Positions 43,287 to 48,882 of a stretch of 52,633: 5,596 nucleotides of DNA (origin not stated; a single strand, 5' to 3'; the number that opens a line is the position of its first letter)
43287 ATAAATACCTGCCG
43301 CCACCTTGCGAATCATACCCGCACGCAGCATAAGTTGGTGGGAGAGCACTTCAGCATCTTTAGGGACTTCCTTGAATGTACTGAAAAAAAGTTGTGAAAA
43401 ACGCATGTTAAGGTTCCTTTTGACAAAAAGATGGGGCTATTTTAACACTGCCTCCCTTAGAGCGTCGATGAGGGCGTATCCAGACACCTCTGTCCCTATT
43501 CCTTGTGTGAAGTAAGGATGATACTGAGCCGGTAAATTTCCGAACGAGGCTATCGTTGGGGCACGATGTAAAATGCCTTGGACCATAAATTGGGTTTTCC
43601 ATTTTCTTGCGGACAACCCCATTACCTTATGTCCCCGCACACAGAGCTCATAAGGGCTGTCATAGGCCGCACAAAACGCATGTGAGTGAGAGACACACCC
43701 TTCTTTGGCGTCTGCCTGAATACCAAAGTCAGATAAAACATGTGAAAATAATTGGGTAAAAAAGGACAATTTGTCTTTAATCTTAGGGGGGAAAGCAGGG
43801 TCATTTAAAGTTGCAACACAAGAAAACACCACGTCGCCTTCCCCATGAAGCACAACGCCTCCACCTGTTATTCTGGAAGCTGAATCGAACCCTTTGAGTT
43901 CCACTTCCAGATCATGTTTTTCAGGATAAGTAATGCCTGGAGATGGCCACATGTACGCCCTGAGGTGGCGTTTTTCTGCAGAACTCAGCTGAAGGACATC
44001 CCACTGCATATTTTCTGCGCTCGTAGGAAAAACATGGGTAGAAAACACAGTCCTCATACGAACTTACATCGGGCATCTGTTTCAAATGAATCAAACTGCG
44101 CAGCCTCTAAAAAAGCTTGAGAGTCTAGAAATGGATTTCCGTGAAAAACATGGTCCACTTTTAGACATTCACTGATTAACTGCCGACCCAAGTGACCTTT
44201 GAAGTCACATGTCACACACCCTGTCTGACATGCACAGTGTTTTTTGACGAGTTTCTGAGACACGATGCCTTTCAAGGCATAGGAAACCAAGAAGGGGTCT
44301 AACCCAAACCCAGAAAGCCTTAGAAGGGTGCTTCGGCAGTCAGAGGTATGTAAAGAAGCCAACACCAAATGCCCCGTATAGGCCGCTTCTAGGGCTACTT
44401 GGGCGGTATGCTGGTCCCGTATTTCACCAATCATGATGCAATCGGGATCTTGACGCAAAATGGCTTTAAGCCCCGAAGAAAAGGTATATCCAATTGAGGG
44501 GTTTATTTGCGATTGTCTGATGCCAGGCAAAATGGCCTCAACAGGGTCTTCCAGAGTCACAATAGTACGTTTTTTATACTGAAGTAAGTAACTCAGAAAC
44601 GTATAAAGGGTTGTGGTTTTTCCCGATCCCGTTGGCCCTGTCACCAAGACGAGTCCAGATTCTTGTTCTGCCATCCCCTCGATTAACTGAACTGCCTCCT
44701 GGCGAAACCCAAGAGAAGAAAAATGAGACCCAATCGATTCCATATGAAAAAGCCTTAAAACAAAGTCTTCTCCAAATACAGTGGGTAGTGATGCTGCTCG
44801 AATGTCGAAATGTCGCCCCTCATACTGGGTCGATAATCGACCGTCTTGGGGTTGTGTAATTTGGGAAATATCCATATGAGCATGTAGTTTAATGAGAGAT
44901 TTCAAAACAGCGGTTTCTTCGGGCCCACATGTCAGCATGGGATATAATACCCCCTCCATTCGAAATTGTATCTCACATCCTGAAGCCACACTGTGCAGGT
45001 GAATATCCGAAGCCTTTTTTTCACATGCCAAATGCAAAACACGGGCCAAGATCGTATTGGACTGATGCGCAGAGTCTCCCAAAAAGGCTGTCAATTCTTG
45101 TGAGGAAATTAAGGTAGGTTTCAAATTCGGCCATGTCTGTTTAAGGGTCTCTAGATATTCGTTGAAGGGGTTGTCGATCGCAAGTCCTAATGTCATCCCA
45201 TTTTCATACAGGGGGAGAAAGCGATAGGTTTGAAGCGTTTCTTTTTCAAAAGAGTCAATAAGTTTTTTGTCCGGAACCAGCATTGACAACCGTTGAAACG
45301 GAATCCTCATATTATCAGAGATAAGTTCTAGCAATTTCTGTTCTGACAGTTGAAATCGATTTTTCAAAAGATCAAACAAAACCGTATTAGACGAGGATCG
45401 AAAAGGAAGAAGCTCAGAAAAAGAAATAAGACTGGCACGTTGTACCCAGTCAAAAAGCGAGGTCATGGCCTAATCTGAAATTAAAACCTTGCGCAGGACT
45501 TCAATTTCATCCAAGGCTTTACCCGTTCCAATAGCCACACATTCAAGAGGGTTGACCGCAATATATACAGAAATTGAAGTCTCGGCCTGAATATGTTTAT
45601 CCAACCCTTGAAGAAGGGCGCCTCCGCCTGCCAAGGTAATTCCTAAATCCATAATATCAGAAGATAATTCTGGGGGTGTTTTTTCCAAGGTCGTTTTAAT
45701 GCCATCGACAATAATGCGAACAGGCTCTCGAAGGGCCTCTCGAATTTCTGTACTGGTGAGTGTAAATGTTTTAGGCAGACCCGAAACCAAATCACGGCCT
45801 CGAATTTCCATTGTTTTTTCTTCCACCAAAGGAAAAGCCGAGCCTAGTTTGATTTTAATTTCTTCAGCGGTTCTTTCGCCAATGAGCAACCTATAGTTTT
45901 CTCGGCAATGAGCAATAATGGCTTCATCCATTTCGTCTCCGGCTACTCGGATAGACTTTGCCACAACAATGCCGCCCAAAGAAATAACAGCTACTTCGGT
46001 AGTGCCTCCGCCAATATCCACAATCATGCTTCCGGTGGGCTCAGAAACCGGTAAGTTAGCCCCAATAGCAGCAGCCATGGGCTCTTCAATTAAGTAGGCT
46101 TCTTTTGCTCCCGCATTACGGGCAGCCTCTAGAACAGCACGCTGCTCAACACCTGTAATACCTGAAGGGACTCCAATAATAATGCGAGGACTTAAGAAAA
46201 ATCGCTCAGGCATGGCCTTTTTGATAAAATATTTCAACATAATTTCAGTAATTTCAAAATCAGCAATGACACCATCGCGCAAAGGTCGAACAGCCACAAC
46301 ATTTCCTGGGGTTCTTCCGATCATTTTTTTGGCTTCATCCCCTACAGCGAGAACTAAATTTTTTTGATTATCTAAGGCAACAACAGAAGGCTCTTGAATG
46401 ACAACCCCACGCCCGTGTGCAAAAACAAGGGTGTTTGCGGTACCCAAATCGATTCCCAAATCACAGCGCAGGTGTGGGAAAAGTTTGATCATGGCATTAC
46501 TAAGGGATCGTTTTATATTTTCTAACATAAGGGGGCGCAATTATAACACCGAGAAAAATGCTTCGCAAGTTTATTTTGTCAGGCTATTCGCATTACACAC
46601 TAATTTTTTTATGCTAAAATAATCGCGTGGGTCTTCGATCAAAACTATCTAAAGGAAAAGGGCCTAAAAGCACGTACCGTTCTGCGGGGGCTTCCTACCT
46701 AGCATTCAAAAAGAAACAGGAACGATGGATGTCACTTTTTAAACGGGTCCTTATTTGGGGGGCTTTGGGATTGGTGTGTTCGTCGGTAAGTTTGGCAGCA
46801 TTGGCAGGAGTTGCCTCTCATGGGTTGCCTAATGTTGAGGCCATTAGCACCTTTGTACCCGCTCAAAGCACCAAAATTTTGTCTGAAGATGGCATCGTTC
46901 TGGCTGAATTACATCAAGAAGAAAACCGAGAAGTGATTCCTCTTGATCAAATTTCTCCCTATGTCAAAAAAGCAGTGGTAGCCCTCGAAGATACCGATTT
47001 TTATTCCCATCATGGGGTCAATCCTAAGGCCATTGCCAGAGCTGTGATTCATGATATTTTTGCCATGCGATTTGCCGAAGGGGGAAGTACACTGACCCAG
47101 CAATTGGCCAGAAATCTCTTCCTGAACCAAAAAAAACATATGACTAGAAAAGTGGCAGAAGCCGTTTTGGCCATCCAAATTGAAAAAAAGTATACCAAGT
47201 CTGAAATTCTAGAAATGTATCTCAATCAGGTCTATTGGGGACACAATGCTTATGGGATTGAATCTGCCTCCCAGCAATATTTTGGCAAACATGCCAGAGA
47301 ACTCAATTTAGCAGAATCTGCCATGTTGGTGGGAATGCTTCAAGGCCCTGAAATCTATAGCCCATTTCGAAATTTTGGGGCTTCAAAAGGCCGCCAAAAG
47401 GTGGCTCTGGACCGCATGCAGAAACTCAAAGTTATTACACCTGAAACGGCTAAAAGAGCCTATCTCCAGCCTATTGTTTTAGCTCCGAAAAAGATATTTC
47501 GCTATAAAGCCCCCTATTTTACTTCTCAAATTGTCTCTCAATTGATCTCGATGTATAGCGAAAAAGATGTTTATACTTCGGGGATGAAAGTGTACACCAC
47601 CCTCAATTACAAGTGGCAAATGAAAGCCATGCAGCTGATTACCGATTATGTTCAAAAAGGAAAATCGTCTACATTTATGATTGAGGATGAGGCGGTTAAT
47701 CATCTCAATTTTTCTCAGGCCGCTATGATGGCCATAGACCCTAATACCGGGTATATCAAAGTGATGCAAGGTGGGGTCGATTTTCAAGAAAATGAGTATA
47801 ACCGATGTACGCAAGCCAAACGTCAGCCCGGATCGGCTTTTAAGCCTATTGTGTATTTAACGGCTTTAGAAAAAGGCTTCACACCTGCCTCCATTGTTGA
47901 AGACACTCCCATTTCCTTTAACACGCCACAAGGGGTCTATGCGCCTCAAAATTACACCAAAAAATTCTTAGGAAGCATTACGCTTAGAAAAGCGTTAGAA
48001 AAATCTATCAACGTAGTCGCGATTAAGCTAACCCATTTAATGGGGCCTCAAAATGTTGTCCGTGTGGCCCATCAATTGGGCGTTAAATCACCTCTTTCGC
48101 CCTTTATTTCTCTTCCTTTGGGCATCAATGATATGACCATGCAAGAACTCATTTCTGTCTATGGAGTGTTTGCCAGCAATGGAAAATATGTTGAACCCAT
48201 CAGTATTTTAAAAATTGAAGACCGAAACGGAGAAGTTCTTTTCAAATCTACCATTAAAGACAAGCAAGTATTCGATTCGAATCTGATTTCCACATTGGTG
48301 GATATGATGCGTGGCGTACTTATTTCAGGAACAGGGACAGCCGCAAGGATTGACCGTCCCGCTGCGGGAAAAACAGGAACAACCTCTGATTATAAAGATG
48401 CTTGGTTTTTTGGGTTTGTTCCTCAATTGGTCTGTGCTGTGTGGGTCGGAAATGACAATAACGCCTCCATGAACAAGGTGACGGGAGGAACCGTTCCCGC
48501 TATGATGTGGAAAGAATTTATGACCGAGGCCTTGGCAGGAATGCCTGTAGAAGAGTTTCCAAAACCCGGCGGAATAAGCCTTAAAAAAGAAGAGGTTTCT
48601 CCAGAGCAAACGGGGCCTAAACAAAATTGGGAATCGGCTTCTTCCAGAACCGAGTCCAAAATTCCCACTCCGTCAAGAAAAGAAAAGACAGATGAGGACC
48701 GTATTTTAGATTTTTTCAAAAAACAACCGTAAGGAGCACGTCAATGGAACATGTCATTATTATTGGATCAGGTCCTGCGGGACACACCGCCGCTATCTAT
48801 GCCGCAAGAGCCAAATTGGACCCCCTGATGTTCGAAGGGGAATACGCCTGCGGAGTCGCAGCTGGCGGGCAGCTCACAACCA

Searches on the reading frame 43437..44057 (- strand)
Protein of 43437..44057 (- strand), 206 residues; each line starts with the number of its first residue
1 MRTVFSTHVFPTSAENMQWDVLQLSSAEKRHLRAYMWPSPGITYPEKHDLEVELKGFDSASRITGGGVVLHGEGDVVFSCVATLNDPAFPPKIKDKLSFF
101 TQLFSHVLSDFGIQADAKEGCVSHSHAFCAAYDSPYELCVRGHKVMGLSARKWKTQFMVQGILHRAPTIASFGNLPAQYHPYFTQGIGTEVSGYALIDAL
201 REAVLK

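Call 16: search_protein_families(library=pfam, proteins=[window:43437-44057:-], max_evalue=0.00001)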
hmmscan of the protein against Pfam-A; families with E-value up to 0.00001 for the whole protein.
window:43437-44057:- (206 aa): 1 family
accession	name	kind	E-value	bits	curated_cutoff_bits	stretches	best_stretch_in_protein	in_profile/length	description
PF21948.1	LplA-B_cat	-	2.6e-13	50.8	27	1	51-170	50-151/200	Lipoyl protein ligase A/B catalytic domain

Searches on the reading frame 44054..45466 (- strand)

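Call 16: search_protein_families(library=pfam, proteins=[window:44054-45466:-], max_evalue=0.00001)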
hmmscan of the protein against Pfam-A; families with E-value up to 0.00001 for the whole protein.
window:44054-45466:- (470 aa): 2 families
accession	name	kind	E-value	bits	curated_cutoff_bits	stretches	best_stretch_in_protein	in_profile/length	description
PF00437.27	T2SSE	-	1.3e-90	304.2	24.9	1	139-440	11-325/370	Type II/IV secretion system protein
PF05157.20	MshEN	-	1.7e-06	28.4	23.1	1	54-129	2-80/90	MshEN domain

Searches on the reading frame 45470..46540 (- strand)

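Call 16: search_protein_families(library=pfam, proteins=[window:45470-46540:-], max_evalue=0.00001)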
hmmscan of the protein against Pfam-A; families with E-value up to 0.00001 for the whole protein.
window:45470-46540:- (356 aa): 4 families
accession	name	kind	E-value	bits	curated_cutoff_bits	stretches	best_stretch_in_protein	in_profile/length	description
PF06723.19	MreB_Mbl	-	1.4e-147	491.3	27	1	26-349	2-325/327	MreB/Mbl protein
PF00012.26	HSP70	-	1e-10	40.9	20.6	1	120-218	136-240/599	Hsp70 protein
PF14450.12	FtsA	-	2.4e-10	41.3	31.8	1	173-329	2-111/127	Cell division protein FtsA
PF00022.25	Actin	-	2e-07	30.4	27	0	42-214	22-189/410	Actin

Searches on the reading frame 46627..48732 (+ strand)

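Call 16: search_protein_families(library=pfam, proteins=[window:46627-48732:+], max_evalue=0.00001)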
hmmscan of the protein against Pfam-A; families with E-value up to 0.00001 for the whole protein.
window:46627-48732:+ (701 aa): 2 families
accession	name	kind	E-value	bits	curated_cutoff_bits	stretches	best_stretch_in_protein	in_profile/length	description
PF00912.28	Transgly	-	1.9e-68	229.9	27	1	89-265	2-178/178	Transglycosylase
PF00905.27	Transpeptidase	-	1.3e-33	116.9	22.1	1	366-611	2-282/299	Penicillin binding protein transpeptidase domain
